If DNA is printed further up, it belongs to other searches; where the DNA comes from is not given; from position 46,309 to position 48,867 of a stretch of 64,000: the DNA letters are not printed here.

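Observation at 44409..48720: Uncharacterized two-gene module (NHL-propeller/TPR/multi-TM protein plus 760-aa exported protein) wired into the middle of a sugar ABC transporter operon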

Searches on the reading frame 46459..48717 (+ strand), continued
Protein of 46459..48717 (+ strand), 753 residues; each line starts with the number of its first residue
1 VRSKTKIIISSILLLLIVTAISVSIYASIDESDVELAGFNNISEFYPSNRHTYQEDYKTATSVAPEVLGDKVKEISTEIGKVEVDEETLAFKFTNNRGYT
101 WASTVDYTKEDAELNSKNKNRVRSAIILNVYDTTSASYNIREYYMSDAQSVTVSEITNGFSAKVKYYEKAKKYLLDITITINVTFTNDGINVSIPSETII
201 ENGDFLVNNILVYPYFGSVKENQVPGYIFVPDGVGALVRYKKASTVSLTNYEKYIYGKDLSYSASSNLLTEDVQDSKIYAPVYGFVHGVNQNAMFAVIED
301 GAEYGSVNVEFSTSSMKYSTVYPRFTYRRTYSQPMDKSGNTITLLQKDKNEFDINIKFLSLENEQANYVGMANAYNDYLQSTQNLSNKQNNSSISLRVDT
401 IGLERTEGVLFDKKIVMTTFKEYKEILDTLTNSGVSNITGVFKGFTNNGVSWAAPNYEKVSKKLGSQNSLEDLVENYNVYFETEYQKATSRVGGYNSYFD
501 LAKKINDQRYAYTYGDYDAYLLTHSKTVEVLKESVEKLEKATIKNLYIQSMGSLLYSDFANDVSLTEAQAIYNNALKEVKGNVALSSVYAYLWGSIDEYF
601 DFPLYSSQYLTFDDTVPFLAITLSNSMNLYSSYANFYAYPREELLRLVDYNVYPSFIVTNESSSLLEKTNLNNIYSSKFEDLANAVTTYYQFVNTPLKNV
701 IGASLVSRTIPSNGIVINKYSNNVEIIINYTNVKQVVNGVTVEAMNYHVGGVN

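Call 28: search_solved_structures(query=A1, max_evalue=1)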
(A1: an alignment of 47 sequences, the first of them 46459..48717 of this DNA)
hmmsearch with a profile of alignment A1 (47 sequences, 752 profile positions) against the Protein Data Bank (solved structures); distinct sequences matched with E-value up to 1: 3.
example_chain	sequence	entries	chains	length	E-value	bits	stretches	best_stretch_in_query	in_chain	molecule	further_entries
8rzk_A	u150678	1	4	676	0.0021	19.5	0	71-150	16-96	Conserved hypothetical periplasmic protein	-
8rzg_A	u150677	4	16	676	0.0032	18.9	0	71-150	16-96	Conserved hypothetical periplasmic protein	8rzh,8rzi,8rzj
5opq_A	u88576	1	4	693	0.0052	18.2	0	74-150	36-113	3,6-anhydro-D-galactosidase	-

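Call 29: predict_structure(alignment_id=A1)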
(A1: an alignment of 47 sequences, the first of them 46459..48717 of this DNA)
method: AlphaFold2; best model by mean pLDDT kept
length: 753 residues; sequences in the alignment: 47
mean_pLDDT: 91.3   pTM: 0.90
mean pLDDT of the five models: 91.3, 91.1, 90.7, 90.6, 89.9
residues with pLDDT >= 90: 577; 70-90: 142; 50-70: 23; < 50: 11
segments of 3 or more residues with pLDDT < 50: 27-35
pLDDT, mean of each block of 10 residues (from residue 1): 69 82 55 54 85 92 89 90 94 92 82 81 96 91 94 96 90 86 95 97 94 96 96 96 81 93 89 77 97 98 97 91 97 85 93 97 97 97 88 95 87 94 98 95 96 90 96 97 95 89 94 92 96 95 95 93 95 94 95 95 92 95 96 92 96 97 91 90 94 96 95 96 96 93 95 59
secondary structure, 60 per line:
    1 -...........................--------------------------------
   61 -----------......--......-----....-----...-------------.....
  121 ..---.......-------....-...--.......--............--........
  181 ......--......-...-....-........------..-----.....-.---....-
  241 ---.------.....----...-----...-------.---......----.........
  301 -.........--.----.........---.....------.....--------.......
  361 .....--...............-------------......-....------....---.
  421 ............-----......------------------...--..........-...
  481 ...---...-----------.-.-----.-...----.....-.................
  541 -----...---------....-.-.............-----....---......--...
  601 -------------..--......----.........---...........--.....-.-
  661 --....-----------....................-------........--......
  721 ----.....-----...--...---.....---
elements in order (helices of 4 or more, strands of 3 or more residues): H2-28 E72-77 E80-85 E91-94 E100-102 H116-122 E126-132 E140-143 E150-156 E159-170 E173-186 E189-194 E200-203 E205-212 E226-230 E236-239 E251-255 E282-287 E292-300 E305-310 E318-326 E330-334 E341-345 E354-362 H368-382 E396-401 E403-406 E413-416 H420-432 E438-443 H467-476 E478-483 E487-489 E511-513 E518-522 H524-540 E546-548 H565-577 E583-586 H590-595 E598-600 H618-623 E628-633 H640-650 E653-657 H663-666 H679-697 E705-712 E715-720 E725-729 E735-737 E740-742 E746-750

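Call 31: fold_search(model_id=the predicted structure, library=pdb)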
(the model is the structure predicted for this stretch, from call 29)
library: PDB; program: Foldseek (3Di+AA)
matches with E <= 10: 1064; with E <= 0.001: 124
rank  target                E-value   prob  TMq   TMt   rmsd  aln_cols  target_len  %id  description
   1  5opq_A                3.0e-30  1.00  0.62  0.70   6.1       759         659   11  A 3,6-anhydro-D-galactosidase produced by Zobellia galactanivorans. This is an exo-lytic enzyme that hydrolyzes termin (released 2017-11-29)
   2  8rzk_A                1.0e-29  1.00  0.62  0.69   6.2       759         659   11  The Michaelis complex of ZgGH129 D486N from Zobellia galactanivorans with neo-b/k-oligo-carrageenan tetrasaccharide (b (released 2024-07-31)
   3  5opq_D                2.0e-29  1.00  0.63  0.71   5.5       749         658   11  A 3,6-anhydro-D-galactosidase produced by Zobellia galactanivorans. This is an exo-lytic enzyme that hydrolyzes termin (released 2017-11-29)
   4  5wzn_A                1.2e-24  1.00  0.60  0.71   6.8       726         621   10  Alpha-N-acetylgalactosaminidase NagBb from Bifidobacterium bifidum - GalNAc complex (released 2017-06-07)
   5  5wzq_A                3.9e-24  1.00  0.58  0.70   6.4       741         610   11  Alpha-N-acetylgalactosaminidase NagBb from Bifidobacterium bifidum - quadruple mutant (released 2017-06-07)
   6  5wzr_A                5.4e-24  1.00  0.60  0.70   6.6       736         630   10  Alpha-N-acetylgalactosaminidase NagBb from Bifidobacterium bifidum - Gal-NHAc-DNJ complex (released 2017-06-07)
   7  5wzn_B                9.9e-24  1.00  0.61  0.72   6.1       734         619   10  Alpha-N-acetylgalactosaminidase NagBb from Bifidobacterium bifidum - GalNAc complex (released 2017-06-07)
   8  5wzq_B                1.5e-23  1.00  0.60  0.72   6.2       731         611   11  Alpha-N-acetylgalactosaminidase NagBb from Bifidobacterium bifidum - quadruple mutant (released 2017-06-07)
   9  5wzp_B                2.0e-23  1.00  0.57  0.69   6.4       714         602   11  Alpha-N-acetylgalactosaminidase NagBb from Bifidobacterium bifidum - ligand free (released 2017-06-07)
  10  5wzp_A                2.3e-23  1.00  0.56  0.68   7.0       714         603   11  Alpha-N-acetylgalactosaminidase NagBb from Bifidobacterium bifidum - ligand free (released 2017-06-07)
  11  5wzr_B                2.4e-22  1.00  0.59  0.69   6.4       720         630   10  Alpha-N-acetylgalactosaminidase NagBb from Bifidobacterium bifidum - Gal-NHAc-DNJ complex (released 2017-06-07)
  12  6qev_B                1.3e-19  1.00  0.45  0.28   9.7       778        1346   12  EngBF DARPin Fusion 4b B6 (released 2019-11-06)
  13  6qep                  1.0e-18  1.00  0.47  0.29   8.7       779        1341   10  EngBF DARPin Fusion 4b H14 (released 2019-11-06)
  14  6qfo                  1.7e-18  1.00  0.47  0.29   8.4       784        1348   10  EngBF DARPin Fusion 9b 3G124 (released 2019-11-06)
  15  5a59_A                5.0e-18  1.00  0.46  0.34   9.9       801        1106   10  The structure of GH101 E796Q mutant from Streptococcus pneumoniae TIGR4 in complex with T-antigen (released 2015-09-02)
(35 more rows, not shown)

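Call 33: search_protein_families(library=pfam, alignment_id=A1, max_evalue=10)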
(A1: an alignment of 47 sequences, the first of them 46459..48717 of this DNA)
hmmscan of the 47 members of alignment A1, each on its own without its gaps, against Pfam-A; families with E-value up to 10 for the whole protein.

A. member 1, window:46459-48717:+ (753 aa): 2 families
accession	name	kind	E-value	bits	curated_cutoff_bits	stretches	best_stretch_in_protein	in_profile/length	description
PF18952.6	DUF5696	-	7.9e-145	484.2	25.6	1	153-747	4-612/612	Family of unknown function (DUF5696)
PF16030.10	GD_N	-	0.027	15.2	29.6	1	325-399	7-77/108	Serine protease gd N-terminus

B. families by the number of members that match (of 47 scanned): 24 families
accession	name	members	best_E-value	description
PF18952.6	DUF5696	47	1.1e-156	Family of unknown function (DUF5696)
PF24975.1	UBA_Rad5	2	0.11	Fungal Rad5 UBA-like domain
PF22319.1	DUF6972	2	0.11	Domain of unknown function (DUF6972)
PF09182.16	PuR_N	2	0.19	Bacterial purine repressor, N-terminal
PF09364.15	XFP_N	1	0.00026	XFP N-terminal domain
PF05289.16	BLYB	1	0.0033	Borrelia hemolysin accessory protein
PF17641.8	ASPRs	1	0.0092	Ancylostoma-associated secreted protein related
PF20161.5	VpsR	1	0.023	VpsR domain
PF16030.10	GD_N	1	0.027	Serine protease gd N-terminus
PF06757.18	Ins_allergen_rp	1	0.03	Insect allergen related repeat, nitrile-specifier detoxification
PF12652.12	CotJB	1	0.031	CotJB protein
PF22358.2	MfA4_C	1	0.034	Minor fimbrium tip subunit MfA4, C-terminal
PF09178.16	MGTA_C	1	0.05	4-alpha-glucanotransferase, C-terminal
PF21064.2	Reovirus_L2_N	1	0.061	Reovirus core-spike protein lambda-2 (L2), N-terminal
PF20075.5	DUF6471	1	0.07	Domain of unknown function (DUF6471)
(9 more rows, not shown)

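Call 42: search_protein_families(library=pfam, proteins=[L033:13812-14654:+, L033:14627-15514:+, L033:17382-20510:+, L035:12982-14589:+, L035:14604-16478:+, L035:16482-18047:+, L036:13645-14397:+, L036:14401-17535:+, L037:12612-14792:+, L037:14796-18047:+], max_evalue=0.00001)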
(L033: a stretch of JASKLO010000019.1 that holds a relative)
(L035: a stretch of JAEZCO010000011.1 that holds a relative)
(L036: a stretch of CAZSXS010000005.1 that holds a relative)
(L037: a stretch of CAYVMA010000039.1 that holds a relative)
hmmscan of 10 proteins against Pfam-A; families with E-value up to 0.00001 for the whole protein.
L033:13812-14654:+ (281 aa): 2 families
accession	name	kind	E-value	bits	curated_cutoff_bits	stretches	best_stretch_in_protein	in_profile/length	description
PF00722.28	Glyco_hydro_16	-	6.8e-31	107.5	22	1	74-274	7-174/175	Glycosyl hydrolases family 16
PF03935.22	SKN1_KRE6_Sbg1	-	1.4e-16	60.5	30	2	185-281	346-453/501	Beta-glucan synthesis-associated protein SKN1/KRE6/Sbg1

L033:14627-15514:+ (296 aa): 2 families
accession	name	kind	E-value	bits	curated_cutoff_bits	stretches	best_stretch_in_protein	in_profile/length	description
PF00722.28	Glyco_hydro_16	-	7.9e-29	100.8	22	1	88-289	8-174/175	Glycosyl hydrolases family 16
PF03935.22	SKN1_KRE6_Sbg1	-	6.7e-14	51.6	30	2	214-295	363-452/501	Beta-glucan synthesis-associated protein SKN1/KRE6/Sbg1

L033:17382-20510:+ (1043 aa): 0 families

L035:12982-14589:+ (536 aa): 2 families
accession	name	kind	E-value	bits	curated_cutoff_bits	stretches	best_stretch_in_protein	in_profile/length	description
PF01547.30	SBP_bac_1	-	1.4e-08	35.6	26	1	77-374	18-306/307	Bacterial extracellular solute-binding protein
PF13416.11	SBP_bac_8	-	1.7e-07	31.8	27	1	75-376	6-251/279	Bacterial extracellular solute-binding protein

L035:14604-16478:+ (625 aa): 3 families
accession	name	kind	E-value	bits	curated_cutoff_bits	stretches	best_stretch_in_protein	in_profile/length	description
PF06580.19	His_kinase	-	8.2e-23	80.9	25.2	1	415-494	1-81/81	Histidine kinase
PF02518.31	HATPase_c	-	2e-11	44.8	26.4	1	510-622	6-109/111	Histidine kinase-, DNA gyrase B-, and HSP90-like ATPase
PF00672.30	HAMP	-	5e-08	33.6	25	1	351-399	4-52/53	HAMP domain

L035:16482-18047:+ (522 aa): 3 families
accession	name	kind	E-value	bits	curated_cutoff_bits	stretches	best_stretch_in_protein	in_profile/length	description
PF12833.13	HTH_18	-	7.7e-24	84.2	33.6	1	443-518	3-78/80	Helix-turn-helix domain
PF00072.30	Response_reg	-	8.9e-23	81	30.2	1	7-120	1-110/111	Response regulator receiver domain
PF00165.29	HTH_AraC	-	2.1e-16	60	26.6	1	486-518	10-41/42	Bacterial regulatory helix-turn-helix proteins, AraC family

L036:13645-14397:+ (251 aa): 2 families
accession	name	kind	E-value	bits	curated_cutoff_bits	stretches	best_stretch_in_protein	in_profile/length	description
PF00722.28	Glyco_hydro_16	-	4.1e-26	91.9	22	1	41-232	4-167/175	Glycosyl hydrolases family 16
PF03935.22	SKN1_KRE6_Sbg1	-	6.4e-13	48.4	30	1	5-109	114-222/501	Beta-glucan synthesis-associated protein SKN1/KRE6/Sbg1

L036:14401-17535:+ (1045 aa): 0 families

L037:12612-14792:+ (727 aa): 3 families
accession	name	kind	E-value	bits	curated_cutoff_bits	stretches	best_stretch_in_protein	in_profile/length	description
PF00933.27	Glyco_hydro_3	-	1.6e-44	153.1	27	1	90-317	80-316/316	Glycosyl hydrolase family 3 N terminal domain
PF01915.27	Glyco_hydro_3_C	-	2.4e-43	148.9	31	1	350-593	1-200/200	Glycosyl hydrolase family 3 C-terminal domain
PF14310.12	Fn3-like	-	7.3e-22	77.7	25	1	646-715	1-71/71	Fibronectin type III-like domain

L037:14796-18047:+ (1084 aa): 0 families

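Call 54: find_homologous_proteins(query=A5, max_evalue=0.001)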
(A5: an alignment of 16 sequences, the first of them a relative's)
Query A5 (16 sequences) (733 aa, profile of the alignment): 58 proteins with E <= 0.001 among 8000 candidates.
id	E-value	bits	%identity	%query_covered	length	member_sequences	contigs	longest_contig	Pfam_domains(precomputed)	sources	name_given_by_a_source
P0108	4.4e-257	873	41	98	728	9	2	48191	PF18952.7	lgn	-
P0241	1.1e-249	849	57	96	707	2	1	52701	PF18952.7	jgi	-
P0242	2.2e-246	838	100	96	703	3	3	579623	PF18952.7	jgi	jgi:hypothetical protein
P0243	2.1e-240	818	83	98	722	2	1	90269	PF18952.7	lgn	-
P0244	4.7e-240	817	84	98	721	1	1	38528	PF18952.7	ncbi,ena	-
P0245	1.2e-237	809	58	98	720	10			PF18952.7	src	-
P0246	9.6e-237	806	55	98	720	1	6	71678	PF18952.7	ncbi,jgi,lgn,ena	-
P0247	1.6e-236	805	68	98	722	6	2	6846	PF18952.7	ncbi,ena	-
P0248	3.0e-236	805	67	98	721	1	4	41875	PF18952.7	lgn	-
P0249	3.0e-228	778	27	96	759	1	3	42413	PF18952.7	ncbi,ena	-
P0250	1.4e-227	776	60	98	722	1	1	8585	PF18952.7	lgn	-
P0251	2.7e-224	765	28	98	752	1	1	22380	PF18952.7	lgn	-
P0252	4.1e-223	761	59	98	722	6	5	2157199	PF18952.7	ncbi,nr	ncbi:hypothetical protein BK011_09375 [Tenericutes bacterium MZ-XQ]|nr:hypothetical protein BK011_09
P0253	4.2e-222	758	60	98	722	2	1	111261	PF18952.7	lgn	-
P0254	1.8e-220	752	57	98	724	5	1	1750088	PF18952.7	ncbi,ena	-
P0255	1.1e-219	750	40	97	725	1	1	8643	PF18952.7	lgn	-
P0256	2.5e-214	732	40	94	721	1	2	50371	PF18952.7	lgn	-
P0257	2.7e-213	729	40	94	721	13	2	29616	PF18952.7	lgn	-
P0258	1.7e-212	726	42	98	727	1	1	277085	PF18952.7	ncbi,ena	-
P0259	2.8e-212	725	49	98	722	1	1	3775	PF18952.7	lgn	-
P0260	5.3e-212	724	38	98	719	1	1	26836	PF18952.7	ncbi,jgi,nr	ncbi:MAG: hypothetical protein K0Q49_1035 [Haloplasmataceae bacterium]|jgi:hypothetical protein|nr:h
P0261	9.5e-211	720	40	98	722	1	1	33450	PF18952.7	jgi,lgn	-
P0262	2.7e-209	715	38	98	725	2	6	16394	PF18952.7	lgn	-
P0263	1.6e-208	713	50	98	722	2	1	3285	PF18952.7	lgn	-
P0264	1.3e-207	710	49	98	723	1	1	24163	PF18952.7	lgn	-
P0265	2.3e-207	709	39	98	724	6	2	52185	PF18952.7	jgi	-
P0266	2.1e-200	686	47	98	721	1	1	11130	PF18952.7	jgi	-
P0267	4.3e-195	668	37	98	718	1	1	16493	PF18952.7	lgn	-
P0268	4.7e-189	648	37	95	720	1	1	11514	PF18952.7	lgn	-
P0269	6.2e-188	645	35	98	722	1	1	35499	PF18952.7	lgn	-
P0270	1.8e-183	630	38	98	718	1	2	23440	PF18952.7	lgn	-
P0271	1.5e-182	627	36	93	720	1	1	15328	PF18952.7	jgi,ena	-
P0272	1.7e-179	617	35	93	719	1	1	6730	PF18952.7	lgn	-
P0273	3.1e-178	613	33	97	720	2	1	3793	PF18952.7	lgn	-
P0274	8.4e-177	608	33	98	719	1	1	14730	PF18952.7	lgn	-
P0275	3.0e-175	603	33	94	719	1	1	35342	PF18952.7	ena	-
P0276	3.5e-175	603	33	94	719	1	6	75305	PF18952.7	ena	-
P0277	3.5e-175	603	33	94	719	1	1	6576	PF18952.7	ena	-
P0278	6.3e-175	602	33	98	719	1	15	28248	PF18952.7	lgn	-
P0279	7.4e-175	602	33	94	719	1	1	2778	PF18952.7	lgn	-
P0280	1.1e-174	601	33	98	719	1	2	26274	PF18952.7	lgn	-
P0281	2.1e-174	600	36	95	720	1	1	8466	PF18952.7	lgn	-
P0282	6.4e-174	598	34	93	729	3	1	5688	PF18952.7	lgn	-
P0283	9.7e-174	598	32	98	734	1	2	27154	PF18952.7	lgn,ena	-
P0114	1.2e-173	597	32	98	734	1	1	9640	PF18952.7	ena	-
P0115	2.6e-172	593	32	98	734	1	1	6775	PF18952.7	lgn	-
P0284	3.2e-171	590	33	94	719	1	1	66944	PF18952.7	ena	-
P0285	5.0e-170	586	33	98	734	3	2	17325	PF18952.7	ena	-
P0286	5.4e-169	582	33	95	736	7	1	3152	PF18952.7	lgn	-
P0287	3.1e-168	580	33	97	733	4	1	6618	PF18952.7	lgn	-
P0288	4.3e-163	563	33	98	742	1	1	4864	PF18952.7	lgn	-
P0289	1.3e-161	558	32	97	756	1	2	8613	PF18952.7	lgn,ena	-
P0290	6.8e-160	552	33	93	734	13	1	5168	PF18952.7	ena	-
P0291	6.6e-145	502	31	93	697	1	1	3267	PF18952.7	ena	-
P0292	8.1e-135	469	59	53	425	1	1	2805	PF18952.7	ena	-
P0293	8.1e-119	416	23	90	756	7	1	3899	PF18952.7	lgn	-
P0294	1.0e-90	323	22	75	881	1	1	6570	PF18952.7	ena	-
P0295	5.7e-72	261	22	19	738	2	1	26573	PF18952.7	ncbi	-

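Call 55: find_encoding_contigs(protein=P0295, flank=10000, max_places=2)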
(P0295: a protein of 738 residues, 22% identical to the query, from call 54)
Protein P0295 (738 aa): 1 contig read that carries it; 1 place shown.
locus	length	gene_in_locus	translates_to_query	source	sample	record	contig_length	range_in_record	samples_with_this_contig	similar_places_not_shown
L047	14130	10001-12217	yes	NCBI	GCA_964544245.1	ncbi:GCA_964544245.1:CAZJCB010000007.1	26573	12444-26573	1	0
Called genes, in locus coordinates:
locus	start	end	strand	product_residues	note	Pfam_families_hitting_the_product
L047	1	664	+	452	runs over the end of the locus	PF07690:MFS_1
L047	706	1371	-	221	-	PF00834:Ribul_P_3_epim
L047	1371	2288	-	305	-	PF00480:ROK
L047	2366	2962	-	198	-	-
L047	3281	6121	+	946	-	PF01547:SBP_bac_1, PF13416:SBP_bac_8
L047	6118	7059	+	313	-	PF00528:BPD_transp_1 (weak)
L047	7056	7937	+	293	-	PF00528:BPD_transp_1 (weak)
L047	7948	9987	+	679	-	PF01436:NHL (faint), PF13414:TPR_11 (weak), PF04893:Yip1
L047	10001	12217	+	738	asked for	PF18952:DUF5696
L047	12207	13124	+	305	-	PF00528:BPD_transp_1 (weak)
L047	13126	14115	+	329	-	PF00528:BPD_transp_1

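Call 56: find_encoding_contigs(protein=P0294, flank=10000, max_places=2)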
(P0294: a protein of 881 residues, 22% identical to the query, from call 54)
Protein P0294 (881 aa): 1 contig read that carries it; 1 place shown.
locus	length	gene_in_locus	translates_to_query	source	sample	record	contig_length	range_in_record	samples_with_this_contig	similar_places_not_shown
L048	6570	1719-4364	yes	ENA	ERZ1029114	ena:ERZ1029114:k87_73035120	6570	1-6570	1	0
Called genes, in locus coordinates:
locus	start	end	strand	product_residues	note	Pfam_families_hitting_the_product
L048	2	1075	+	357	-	?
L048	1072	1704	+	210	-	PF04893:Yip1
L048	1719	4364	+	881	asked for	PF18952:DUF5696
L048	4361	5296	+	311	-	PF00528:BPD_transp_1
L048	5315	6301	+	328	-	PF00528:BPD_transp_1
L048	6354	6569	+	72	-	?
